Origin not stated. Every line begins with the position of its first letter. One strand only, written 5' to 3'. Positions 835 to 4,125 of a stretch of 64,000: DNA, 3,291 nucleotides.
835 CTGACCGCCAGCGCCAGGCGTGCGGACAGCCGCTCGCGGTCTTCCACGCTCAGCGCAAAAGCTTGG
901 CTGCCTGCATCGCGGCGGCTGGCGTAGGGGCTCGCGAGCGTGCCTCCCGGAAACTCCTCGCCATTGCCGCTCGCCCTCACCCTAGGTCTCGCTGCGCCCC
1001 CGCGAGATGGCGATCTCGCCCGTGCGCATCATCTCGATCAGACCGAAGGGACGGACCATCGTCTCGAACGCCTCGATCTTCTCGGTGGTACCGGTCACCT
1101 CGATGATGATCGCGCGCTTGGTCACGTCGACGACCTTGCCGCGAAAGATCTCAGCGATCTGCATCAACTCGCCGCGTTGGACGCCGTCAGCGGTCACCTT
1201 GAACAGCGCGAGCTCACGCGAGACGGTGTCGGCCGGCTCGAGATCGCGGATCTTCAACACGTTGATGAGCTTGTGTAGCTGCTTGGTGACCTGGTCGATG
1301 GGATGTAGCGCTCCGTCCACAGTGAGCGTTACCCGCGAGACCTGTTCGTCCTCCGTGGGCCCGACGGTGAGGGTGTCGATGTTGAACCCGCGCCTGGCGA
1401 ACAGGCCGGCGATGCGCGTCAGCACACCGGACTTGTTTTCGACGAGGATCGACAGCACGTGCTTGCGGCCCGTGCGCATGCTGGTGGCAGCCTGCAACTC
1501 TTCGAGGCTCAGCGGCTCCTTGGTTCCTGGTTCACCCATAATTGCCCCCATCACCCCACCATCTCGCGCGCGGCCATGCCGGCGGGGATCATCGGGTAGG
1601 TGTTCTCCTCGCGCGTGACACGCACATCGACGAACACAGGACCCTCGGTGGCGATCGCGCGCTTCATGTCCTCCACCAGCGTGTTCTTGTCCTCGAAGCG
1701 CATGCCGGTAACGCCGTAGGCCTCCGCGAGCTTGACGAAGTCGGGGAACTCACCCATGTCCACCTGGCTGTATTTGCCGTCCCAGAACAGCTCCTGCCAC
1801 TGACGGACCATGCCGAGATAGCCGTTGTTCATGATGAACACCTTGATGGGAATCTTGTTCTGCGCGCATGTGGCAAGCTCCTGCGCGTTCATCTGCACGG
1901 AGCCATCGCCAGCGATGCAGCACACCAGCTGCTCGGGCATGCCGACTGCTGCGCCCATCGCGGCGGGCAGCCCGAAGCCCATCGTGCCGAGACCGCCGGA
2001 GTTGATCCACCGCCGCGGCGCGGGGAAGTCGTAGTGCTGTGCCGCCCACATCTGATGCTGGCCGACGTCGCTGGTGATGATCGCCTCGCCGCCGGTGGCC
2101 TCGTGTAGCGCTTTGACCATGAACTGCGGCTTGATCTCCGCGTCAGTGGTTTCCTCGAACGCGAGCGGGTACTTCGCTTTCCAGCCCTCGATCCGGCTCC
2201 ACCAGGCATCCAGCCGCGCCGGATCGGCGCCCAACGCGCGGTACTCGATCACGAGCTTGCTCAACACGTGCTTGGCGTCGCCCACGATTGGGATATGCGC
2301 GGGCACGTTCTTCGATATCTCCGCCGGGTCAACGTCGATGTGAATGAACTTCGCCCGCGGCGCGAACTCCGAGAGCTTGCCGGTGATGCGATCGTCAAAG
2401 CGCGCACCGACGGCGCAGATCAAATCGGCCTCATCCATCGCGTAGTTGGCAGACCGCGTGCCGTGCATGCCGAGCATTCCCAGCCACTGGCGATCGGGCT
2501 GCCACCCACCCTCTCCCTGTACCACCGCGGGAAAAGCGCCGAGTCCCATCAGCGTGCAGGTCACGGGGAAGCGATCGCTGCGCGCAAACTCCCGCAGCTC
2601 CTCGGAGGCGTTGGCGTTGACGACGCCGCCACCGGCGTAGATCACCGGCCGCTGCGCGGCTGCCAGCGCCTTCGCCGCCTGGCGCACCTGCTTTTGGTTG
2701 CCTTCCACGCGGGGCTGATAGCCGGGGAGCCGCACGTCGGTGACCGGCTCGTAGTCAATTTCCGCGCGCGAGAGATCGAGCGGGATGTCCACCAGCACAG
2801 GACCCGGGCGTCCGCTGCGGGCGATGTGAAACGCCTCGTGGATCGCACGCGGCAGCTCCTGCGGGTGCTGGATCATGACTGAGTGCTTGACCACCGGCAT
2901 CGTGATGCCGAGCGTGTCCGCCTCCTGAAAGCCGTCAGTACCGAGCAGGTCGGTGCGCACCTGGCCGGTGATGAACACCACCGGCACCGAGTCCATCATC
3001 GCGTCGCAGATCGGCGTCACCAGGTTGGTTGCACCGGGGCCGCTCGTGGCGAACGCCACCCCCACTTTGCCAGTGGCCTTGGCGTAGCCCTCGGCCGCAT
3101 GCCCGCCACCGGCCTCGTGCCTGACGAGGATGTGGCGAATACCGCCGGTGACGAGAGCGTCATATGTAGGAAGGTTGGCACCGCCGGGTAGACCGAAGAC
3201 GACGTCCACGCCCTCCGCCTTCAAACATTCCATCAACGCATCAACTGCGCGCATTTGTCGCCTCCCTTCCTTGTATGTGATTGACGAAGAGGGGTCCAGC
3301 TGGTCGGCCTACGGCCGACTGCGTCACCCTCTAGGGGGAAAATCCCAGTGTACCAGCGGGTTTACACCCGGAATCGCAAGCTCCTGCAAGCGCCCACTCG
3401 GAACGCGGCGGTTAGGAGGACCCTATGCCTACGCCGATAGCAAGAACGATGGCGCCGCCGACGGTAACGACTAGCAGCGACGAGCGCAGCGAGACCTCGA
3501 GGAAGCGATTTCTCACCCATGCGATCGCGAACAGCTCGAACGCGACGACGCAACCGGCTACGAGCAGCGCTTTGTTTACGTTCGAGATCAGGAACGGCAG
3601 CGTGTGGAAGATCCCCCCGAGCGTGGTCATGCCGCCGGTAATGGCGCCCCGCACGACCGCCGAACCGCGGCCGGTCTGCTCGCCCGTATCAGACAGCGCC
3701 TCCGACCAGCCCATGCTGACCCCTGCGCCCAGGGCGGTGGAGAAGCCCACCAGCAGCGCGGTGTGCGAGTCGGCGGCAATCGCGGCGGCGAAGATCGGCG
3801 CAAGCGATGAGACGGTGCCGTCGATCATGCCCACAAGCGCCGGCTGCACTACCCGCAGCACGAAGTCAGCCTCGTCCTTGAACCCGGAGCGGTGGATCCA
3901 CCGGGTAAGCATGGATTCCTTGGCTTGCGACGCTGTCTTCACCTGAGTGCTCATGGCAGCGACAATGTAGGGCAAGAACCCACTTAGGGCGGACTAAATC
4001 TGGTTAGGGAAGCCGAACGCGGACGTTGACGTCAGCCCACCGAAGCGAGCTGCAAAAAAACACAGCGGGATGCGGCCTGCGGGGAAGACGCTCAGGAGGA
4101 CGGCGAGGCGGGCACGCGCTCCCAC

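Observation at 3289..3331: Same 43-nt hairpin in the leaders of ilvB and rpmI, with a compensatory change: candidate new cis-regulatory RNA or repeat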

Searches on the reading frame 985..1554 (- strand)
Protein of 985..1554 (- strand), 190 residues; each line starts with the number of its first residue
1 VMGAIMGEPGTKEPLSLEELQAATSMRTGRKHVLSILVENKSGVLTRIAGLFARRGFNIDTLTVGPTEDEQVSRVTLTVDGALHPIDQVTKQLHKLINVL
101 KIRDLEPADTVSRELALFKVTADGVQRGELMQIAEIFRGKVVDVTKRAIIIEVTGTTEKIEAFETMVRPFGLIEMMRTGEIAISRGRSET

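Call 13: search_protein_families(library=pfam, proteins=[window:985-1554:-])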
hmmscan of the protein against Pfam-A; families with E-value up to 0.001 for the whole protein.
window:985-1554:- (190 aa): 5 families
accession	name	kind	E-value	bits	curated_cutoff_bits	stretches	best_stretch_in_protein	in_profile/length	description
PF10369.15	ALS_ss_C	-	9.3e-30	102.9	23.2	1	113-186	1-74/74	Small subunit of acetolactate synthase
PF22629.2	ACT_AHAS_ss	-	2.6e-26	92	27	1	34-101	1-67/67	AHAS small subunit-like ACT domain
PF13710.12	ACT_5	-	1.2e-17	63.9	27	1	41-102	2-62/62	ACT domain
PF01842.31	ACT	-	5.8e-15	55.2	27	1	32-97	1-65/66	ACT domain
PF13291.12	ACT_4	-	0.00094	20.3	27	0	34-100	9-76/80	ACT domain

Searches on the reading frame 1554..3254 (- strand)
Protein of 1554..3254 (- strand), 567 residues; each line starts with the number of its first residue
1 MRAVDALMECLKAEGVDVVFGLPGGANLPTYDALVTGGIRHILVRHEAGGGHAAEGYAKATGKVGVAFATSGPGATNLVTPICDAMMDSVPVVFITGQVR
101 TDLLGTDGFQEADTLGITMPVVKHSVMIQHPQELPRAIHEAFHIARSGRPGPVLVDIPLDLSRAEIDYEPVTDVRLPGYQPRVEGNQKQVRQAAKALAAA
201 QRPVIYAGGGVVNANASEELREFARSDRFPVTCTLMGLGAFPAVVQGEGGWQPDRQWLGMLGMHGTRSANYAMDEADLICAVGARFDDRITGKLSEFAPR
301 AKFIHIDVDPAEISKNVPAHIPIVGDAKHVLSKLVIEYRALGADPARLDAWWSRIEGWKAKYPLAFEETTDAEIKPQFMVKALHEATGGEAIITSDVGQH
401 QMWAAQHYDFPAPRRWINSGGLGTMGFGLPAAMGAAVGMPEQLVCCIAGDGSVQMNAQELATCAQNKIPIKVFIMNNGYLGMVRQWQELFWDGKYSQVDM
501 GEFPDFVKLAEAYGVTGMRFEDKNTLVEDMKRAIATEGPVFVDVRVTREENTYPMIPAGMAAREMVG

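Call 13: search_protein_families(library=pfam, proteins=[window:1554-3254:-])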
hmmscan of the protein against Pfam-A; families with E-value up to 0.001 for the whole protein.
window:1554-3254:- (567 aa): 3 families
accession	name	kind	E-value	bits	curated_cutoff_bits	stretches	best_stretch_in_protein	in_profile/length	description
PF02775.26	TPP_enzyme_C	-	8e-58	195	21.9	1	396-544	1-151/151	Thiamine pyrophosphate enzyme, C-terminal TPP binding domain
PF00205.28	TPP_enzyme_M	-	4.3e-47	159.7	30.4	1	190-334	1-137/137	Thiamine pyrophosphate enzyme, central domain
PF02776.23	TPP_enzyme_N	-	6.4e-38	129.6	26.8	1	1-115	1-117/119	Thiamine pyrophosphate enzyme, N-terminal TPP binding domain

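Call 14: find_homologous_proteins(query=window:1554-3254:-, max_evalue=1e-100)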
Query window:1554-3254:- (567 aa): 7989 proteins with E <= 1e-100 among 8000 candidates; the best 120 are listed.
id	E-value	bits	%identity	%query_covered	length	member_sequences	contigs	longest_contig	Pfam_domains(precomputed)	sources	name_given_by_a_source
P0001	0.0e+0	1308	-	-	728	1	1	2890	PF02775.27,PF02776.24,PF00205.29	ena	-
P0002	0.0e+0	1298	99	100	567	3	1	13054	PF02775.27,PF02776.24,PF00205.29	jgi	jgi:acetolactate synthase I/II/III large subunit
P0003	0.0e+0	1288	99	100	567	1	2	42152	PF02775.27,PF02776.24,PF00205.29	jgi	jgi:acetolactate synthase-1/2/3 large subunit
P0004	0.0e+0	1236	93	100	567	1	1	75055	PF02775.27,PF02776.24,PF00205.29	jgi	jgi:acetolactate synthase-1/2/3 large subunit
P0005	0.0e+0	1236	93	100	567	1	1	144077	PF02775.27,PF02776.24,PF00205.29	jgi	jgi:acetolactate synthase-1/2/3 large subunit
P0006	0.0e+0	1235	93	100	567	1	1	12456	PF02775.27,PF02776.24,PF00205.29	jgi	jgi:acetolactate synthase-1/2/3 large subunit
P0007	0.0e+0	1232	95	100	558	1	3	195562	PF02775.27,PF02776.24,PF00205.29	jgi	jgi:acetolactate synthase-1/2/3 large subunit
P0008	0.0e+0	1232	95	100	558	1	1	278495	PF02775.27,PF02776.24,PF00205.29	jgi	jgi:acetolactate synthase I/II/III large subunit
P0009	0.0e+0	1230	95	100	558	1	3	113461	PF02775.27,PF02776.24,PF00205.29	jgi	jgi:acetolactate synthase-1/2/3 large subunit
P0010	0.0e+0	1229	93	100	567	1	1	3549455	PF02775.27,PF02776.24,PF00205.29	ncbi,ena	-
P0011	0.0e+0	1229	95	100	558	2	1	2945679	PF02775.27,PF02776.24,PF00205.29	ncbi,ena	-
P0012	0.0e+0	1223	93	100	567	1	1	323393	PF02775.27,PF02776.24,PF00205.29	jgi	jgi:acetolactate synthase-1/2/3 large subunit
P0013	0.0e+0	1222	93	100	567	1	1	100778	PF02775.27,PF02776.24,PF00205.29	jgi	jgi:acetolactate synthase-1/2/3 large subunit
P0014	0.0e+0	1222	93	100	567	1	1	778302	PF02775.27,PF02776.24,PF00205.29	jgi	jgi:acetolactate synthase-1/2/3 large subunit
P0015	0.0e+0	1220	93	100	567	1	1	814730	PF02775.27,PF02776.24,PF00205.29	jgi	jgi:acetolactate synthase I/II/III large subunit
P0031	0.0e+0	1203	92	100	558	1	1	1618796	PF02775.27,PF02776.24,PF00205.29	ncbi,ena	-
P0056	0.0e+0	1191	90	100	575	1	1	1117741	PF02775.27,PF02776.24,PF00205.29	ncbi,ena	-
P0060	0.0e+0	1190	91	100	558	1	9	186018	PF02775.27,PF02776.24,PF00205.29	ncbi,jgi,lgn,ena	ncbi:MAG: biosynthetic-type acetolactate synthase large subunit [Solirubrobacteraceae bacterium]|jgi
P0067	0.0e+0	1189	90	100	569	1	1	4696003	PF02775.27,PF02776.24,PF00205.29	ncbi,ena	-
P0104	0.0e+0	1180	90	100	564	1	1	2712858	PF02775.27,PF02776.24,PF00205.29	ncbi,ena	-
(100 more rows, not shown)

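Call 15: find_encoding_contigs(protein=P0010, flank=1500, max_places=3)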
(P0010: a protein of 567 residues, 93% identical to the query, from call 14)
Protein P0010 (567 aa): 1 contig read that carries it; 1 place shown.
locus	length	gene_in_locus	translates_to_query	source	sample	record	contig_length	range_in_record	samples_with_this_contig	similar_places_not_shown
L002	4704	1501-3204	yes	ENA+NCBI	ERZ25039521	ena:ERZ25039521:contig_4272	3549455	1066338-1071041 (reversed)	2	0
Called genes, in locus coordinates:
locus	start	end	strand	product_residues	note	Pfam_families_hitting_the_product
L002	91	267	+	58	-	-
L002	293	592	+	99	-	-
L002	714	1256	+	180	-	PF01988:VIT1 (faint)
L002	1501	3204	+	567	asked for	PF02776:TPP_enzyme_N, PF00205:TPP_enzyme_M, PF02775:TPP_enzyme_C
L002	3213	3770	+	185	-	PF01842:ACT, PF22629:ACT_AHAS_ss, PF13710:ACT_5, PF10369:ALS_ss_C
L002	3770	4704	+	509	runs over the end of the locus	PF00425:Chorismate_bind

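Call 16: find_encoding_contigs(protein=P0067, flank=1500, max_places=3)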
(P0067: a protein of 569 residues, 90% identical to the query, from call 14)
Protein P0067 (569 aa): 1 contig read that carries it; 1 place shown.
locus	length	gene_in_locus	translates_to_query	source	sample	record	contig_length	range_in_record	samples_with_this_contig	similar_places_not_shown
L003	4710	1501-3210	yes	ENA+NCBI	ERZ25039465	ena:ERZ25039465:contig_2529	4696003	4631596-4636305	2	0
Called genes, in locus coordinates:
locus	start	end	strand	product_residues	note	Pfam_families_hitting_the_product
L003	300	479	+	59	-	-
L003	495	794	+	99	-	-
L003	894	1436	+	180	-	PF01988:VIT1 (faint)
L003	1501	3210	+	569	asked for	PF02776:TPP_enzyme_N, PF00205:TPP_enzyme_M, PF02775:TPP_enzyme_C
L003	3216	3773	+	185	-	PF01842:ACT, PF22629:ACT_AHAS_ss, PF13710:ACT_5, PF10369:ALS_ss_C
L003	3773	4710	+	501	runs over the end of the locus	PF00425:Chorismate_bind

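Call 17: find_encoding_contigs(protein=P0104, flank=1500, max_places=3)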
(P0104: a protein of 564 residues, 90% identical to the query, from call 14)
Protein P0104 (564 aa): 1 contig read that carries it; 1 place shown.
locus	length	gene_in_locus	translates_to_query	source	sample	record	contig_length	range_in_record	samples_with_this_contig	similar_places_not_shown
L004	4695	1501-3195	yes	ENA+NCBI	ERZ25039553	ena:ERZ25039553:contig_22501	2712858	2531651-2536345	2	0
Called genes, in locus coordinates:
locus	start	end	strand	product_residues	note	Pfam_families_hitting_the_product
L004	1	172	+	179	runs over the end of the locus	PF01988:VIT1 (faint)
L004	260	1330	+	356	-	PF13384:HTH_23 (weak), PF13551:HTH_29, PF13565:HTH_32, PF13592:HTH_33 (weak), PF13358:DDE_3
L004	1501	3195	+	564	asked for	PF02776:TPP_enzyme_N, PF00205:TPP_enzyme_M, PF02775:TPP_enzyme_C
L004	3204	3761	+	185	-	PF01842:ACT, PF22629:ACT_AHAS_ss, PF13710:ACT_5, PF10369:ALS_ss_C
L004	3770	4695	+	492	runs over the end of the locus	PF00425:Chorismate_bind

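Call 39: find_encoding_contigs(protein=P0011, flank=600, max_places=4)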
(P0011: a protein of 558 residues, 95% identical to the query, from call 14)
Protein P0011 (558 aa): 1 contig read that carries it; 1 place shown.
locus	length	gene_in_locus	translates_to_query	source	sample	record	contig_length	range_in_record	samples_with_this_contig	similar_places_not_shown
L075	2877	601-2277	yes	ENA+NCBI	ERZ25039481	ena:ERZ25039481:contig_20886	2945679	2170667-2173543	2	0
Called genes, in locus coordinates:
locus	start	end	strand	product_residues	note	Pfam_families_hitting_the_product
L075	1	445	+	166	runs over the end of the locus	PF01988:VIT1 (faint)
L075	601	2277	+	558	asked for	PF02776:TPP_enzyme_N, PF00205:TPP_enzyme_M, PF02775:TPP_enzyme_C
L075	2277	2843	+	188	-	PF01842:ACT, PF22629:ACT_AHAS_ss, PF13710:ACT_5, PF10369:ALS_ss_C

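Call 40: find_encoding_contigs(protein=P0031, flank=600, max_places=4)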
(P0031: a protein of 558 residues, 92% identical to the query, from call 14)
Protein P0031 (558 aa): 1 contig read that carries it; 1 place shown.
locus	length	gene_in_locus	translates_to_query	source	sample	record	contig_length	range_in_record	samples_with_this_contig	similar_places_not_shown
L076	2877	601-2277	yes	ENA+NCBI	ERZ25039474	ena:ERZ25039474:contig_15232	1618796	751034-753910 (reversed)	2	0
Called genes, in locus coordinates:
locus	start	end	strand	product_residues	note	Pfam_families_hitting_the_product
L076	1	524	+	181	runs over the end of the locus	PF01988:VIT1 (faint)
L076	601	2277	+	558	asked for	PF02776:TPP_enzyme_N, PF00205:TPP_enzyme_M, PF02775:TPP_enzyme_C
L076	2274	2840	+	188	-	PF01842:ACT, PF22629:ACT_AHAS_ss, PF13710:ACT_5, PF10369:ALS_ss_C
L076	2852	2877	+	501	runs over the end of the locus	PF00425:Chorismate_bind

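Call 41: find_encoding_contigs(protein=P0056, flank=600, max_places=4)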
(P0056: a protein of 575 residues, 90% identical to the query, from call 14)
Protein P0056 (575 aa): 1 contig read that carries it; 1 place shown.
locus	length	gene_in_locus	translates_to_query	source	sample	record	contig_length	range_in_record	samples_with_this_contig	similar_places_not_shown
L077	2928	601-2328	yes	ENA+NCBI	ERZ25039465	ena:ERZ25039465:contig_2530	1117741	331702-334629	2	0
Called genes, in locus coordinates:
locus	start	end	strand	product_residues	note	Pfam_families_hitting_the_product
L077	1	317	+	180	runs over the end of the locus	PF01988:VIT1 (faint)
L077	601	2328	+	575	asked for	PF02776:TPP_enzyme_N, PF00205:TPP_enzyme_M, PF02775:TPP_enzyme_C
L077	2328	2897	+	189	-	PF01842:ACT, PF22629:ACT_AHAS_ss, PF13710:ACT_5, PF10369:ALS_ss_C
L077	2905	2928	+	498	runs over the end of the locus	PF00425:Chorismate_bind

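Call 42: find_encoding_contigs(protein=P0060, flank=600, max_places=10)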
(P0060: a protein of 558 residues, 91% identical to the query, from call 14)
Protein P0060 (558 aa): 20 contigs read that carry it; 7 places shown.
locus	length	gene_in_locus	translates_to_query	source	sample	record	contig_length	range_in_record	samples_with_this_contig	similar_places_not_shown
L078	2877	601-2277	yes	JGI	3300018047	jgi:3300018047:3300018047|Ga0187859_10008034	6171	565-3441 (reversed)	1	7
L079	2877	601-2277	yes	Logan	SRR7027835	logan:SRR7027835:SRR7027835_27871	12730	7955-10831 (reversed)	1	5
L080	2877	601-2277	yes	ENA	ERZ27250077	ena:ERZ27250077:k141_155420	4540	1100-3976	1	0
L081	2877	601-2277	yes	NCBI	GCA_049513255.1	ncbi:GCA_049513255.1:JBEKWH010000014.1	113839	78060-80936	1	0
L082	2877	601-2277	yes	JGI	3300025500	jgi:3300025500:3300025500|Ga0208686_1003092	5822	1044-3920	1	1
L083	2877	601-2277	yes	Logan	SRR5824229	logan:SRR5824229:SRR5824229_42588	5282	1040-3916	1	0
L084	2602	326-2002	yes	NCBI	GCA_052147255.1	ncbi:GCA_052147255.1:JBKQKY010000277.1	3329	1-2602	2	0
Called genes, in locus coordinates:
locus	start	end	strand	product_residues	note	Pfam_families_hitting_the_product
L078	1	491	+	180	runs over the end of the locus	PF01988:VIT1 (faint)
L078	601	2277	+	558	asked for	PF02776:TPP_enzyme_N, PF00205:TPP_enzyme_M, PF02775:TPP_enzyme_C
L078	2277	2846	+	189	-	PF01842:ACT, PF22629:ACT_AHAS_ss, PF13710:ACT_5, PF10369:ALS_ss_C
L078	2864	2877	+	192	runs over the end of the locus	?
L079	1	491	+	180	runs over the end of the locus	PF01988:VIT1 (faint)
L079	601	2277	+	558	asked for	PF02776:TPP_enzyme_N, PF00205:TPP_enzyme_M, PF02775:TPP_enzyme_C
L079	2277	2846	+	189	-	PF01842:ACT, PF22629:ACT_AHAS_ss, PF13710:ACT_5, PF10369:ALS_ss_C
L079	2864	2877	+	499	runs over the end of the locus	PF00425:Chorismate_bind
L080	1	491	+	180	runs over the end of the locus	PF01988:VIT1 (faint)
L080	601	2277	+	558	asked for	PF02776:TPP_enzyme_N, PF00205:TPP_enzyme_M, PF02775:TPP_enzyme_C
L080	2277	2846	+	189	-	PF01842:ACT, PF22629:ACT_AHAS_ss, PF13710:ACT_5, PF10369:ALS_ss_C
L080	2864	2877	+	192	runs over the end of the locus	?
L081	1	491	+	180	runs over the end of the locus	PF01988:VIT1 (faint)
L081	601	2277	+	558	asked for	PF02776:TPP_enzyme_N, PF00205:TPP_enzyme_M, PF02775:TPP_enzyme_C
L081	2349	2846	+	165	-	PF01842:ACT, PF22629:ACT_AHAS_ss, PF13710:ACT_5, PF10369:ALS_ss_C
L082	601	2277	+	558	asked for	PF02776:TPP_enzyme_N, PF00205:TPP_enzyme_M, PF02775:TPP_enzyme_C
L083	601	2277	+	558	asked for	PF02776:TPP_enzyme_N, PF00205:TPP_enzyme_M, PF02775:TPP_enzyme_C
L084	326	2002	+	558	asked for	PF02776:TPP_enzyme_N, PF00205:TPP_enzyme_M, PF02775:TPP_enzyme_C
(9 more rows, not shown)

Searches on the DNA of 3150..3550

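Call 7: search_rna_families(source=window, start=3150, end=3550, threshold=evalue, max_evalue=10, show_alignments=3)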
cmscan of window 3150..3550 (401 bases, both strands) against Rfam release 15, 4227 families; matches with E-value up to 10: 3.
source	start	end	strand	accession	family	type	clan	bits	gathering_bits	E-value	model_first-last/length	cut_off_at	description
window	3323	3438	-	RF02836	Bcj14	Gene; sRNA;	-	16.9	59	0.82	1-171/171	no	Burkholderia RNA 14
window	3226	3274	-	RF01360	CRISPR-DR47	Gene; CRISPR;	-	16.8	39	1.7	1-37/37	no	CRISPR RNA direct repeat element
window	3304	3318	-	RF00453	Cardiovirus_CRE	Cis-reg;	-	15.6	37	5.6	1-33/33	no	Cardiovirus cis-acting replication element (CRE)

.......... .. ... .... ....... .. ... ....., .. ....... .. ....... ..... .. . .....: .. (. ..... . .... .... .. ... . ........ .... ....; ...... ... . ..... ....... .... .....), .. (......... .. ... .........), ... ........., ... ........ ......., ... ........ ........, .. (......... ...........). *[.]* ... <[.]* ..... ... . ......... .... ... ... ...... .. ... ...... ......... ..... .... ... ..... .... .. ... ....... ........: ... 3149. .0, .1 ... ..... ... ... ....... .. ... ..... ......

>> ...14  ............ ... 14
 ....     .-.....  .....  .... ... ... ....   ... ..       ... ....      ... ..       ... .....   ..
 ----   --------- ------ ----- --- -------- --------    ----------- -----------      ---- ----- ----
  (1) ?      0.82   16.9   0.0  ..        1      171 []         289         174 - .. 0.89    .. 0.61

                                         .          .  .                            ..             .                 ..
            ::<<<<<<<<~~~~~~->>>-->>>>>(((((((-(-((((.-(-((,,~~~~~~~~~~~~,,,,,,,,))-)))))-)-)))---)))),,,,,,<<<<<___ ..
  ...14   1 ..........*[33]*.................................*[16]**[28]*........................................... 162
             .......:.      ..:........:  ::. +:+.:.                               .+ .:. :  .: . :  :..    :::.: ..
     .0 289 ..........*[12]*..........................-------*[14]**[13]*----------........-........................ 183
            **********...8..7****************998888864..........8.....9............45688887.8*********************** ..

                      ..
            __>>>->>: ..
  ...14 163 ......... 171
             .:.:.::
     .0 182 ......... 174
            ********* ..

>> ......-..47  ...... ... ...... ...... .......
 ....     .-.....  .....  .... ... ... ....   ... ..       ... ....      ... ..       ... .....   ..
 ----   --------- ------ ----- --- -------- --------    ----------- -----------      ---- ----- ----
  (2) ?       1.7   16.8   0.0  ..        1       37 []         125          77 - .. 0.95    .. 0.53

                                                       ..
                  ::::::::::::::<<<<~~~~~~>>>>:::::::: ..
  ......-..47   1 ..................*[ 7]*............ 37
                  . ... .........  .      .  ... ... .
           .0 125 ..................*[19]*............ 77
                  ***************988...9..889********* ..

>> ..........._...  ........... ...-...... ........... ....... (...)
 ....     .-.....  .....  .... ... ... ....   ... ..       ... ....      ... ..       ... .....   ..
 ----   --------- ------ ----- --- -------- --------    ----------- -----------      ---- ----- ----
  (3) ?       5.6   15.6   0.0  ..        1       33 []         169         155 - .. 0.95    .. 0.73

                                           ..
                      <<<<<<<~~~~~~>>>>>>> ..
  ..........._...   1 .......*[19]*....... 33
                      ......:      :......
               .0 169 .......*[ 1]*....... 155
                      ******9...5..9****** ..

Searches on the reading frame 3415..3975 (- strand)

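Call 13: search_protein_families(library=pfam, proteins=[window:3415-3975:-])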
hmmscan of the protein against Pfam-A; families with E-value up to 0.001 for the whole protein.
window:3415-3975:- (187 aa): 1 family
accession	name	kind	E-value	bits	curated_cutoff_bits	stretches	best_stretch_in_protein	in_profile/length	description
PF01988.24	VIT1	-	4e-08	33.8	28.1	1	104-185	131-213/214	VIT family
